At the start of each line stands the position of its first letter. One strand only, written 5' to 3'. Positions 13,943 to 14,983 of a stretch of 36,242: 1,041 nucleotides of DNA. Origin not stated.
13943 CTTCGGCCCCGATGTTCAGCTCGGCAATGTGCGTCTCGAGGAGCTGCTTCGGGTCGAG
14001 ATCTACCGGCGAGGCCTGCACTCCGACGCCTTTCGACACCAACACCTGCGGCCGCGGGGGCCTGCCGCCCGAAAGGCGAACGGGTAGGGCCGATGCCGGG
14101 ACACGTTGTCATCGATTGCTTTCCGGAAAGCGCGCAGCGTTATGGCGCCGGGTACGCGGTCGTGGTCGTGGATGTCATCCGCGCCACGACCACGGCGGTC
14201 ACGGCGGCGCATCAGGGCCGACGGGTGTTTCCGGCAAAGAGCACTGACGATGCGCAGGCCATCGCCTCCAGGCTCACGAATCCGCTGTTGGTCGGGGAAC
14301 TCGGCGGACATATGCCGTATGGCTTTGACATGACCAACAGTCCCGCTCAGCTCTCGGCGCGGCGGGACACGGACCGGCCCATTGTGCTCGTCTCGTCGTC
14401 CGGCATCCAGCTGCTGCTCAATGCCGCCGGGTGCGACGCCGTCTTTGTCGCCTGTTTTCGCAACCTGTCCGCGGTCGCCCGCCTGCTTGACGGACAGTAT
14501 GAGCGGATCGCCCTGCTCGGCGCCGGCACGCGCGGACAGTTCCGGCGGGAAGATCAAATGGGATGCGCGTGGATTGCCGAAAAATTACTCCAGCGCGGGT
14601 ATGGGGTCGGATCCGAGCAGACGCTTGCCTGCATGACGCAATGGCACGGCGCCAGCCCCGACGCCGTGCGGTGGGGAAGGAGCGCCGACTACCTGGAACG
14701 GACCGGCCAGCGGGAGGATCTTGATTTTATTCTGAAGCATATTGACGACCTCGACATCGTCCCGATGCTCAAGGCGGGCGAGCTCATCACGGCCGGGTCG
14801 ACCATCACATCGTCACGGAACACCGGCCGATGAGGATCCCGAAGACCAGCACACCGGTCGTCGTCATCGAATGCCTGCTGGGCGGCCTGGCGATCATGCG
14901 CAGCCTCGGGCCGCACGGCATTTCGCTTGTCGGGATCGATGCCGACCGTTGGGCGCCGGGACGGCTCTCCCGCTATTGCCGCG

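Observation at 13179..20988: Sulfolactate-synthesis cassette (ComA/ComB) coupled to a LarA-like enzyme, three ATP-grasp ligases and an acyltransferase inside a Wzx/Wzy EPS operon: candidate undescribed sulfonate/peptide decoration module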

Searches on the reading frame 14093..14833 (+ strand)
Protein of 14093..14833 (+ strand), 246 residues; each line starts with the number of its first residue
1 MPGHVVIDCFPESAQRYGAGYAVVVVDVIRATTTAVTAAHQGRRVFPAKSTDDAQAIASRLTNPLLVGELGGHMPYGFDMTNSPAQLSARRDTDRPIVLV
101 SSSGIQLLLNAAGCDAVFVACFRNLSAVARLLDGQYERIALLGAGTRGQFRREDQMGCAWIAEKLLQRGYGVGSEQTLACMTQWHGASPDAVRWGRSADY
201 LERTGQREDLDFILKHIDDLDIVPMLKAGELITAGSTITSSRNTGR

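Call 3: search_protein_families(library=pfam, proteins=[window:14093-14833:+], max_evalue=0.01)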
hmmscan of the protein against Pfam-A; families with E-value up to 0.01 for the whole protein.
window:14093-14833:+ (246 aa): 1 family
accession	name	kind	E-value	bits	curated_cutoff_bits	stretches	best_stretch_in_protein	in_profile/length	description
PF04029.19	2-ph_phosp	-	1.5e-40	139.2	26.4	1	19-228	12-225/226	2-phosphosulpholactate phosphatase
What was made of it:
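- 14093..14833 (+): ComB-type 2-phosphosulfolactate phosphatase. PF04029, 139.2 bits (call 3).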

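Call 4: search_protein_families(library=ncbifam, proteins=[window:14093-14833:+], max_evalue=0.01)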
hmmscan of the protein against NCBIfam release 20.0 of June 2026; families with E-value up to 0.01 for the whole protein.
window:14093-14833:+ (246 aa): 8 families
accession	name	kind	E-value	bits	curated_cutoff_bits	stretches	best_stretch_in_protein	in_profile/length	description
NF002057.0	PRK00886.1-6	equivalog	9.8e-28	97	235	1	22-233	16-224/228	2-phosphosulfolactate phosphatase family protein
NF002054.0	PRK00886.1-3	equivalog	5.9e-25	88.1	330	1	22-229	21-233/241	2-phosphosulfolactate phosphatase family protein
TIGR00298.1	TIGR00298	equivalog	8.9e-24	84.5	175.05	1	23-230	2-212/216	2-phosphosulfolactate phosphatase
NF010700.0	PRK14100.1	equivalog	4e-22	78.6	332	1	7-230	5-228/237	2-phosphosulfolactate phosphatase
NF002053.0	PRK00886.1-2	equivalog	1.8e-19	70.1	319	1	21-227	19-235/243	2-phosphosulfolactate phosphatase family protein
NF002056.0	PRK00886.1-5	equivalog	1.5e-18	67.1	323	1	21-232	19-239/243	2-phosphosulfolactate phosphatase family protein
NF002055.0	PRK00886.1-4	equivalog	2.1e-16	60.3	345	1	22-231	21-233/236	2-phosphosulfolactate phosphatase family protein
NF002052.0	PRK00886.1-1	equivalog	4.6e-12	46.1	440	1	22-164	21-165/239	2-phosphosulfolactate phosphatase family protein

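Call 10: find_encoding_contigs(protein=window:14093-14833:+, flank=10000, max_places=6)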
Protein window:14093-14833:+ (246 aa): no gene with exactly this product is on record in the collection.
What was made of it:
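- Tried and rejected: No record, so the source contig is not indexed under that product (call 10).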

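Call 64: search_solved_structures(query=window:14093-14833:+, max_evalue=0.001)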
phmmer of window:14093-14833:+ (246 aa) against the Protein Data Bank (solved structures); distinct sequences matched with E-value up to 0.001: 3.
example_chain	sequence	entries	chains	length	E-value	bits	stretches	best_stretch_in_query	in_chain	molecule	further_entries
2yyv_A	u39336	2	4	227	6.8e-19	71.5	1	23-226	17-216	Probable 2-phosphosulfolactate phosphatase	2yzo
2z0j_A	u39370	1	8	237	3e-12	49.8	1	22-214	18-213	Putative uncharacterized protein TTHA1438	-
1vr0_A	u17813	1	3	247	1.7e-10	44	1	22-231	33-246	Probable 2-phosphosulfolactate phosphatase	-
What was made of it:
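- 14093..14833 (+): PDB 2yyv, 71.5 bits (call 64).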
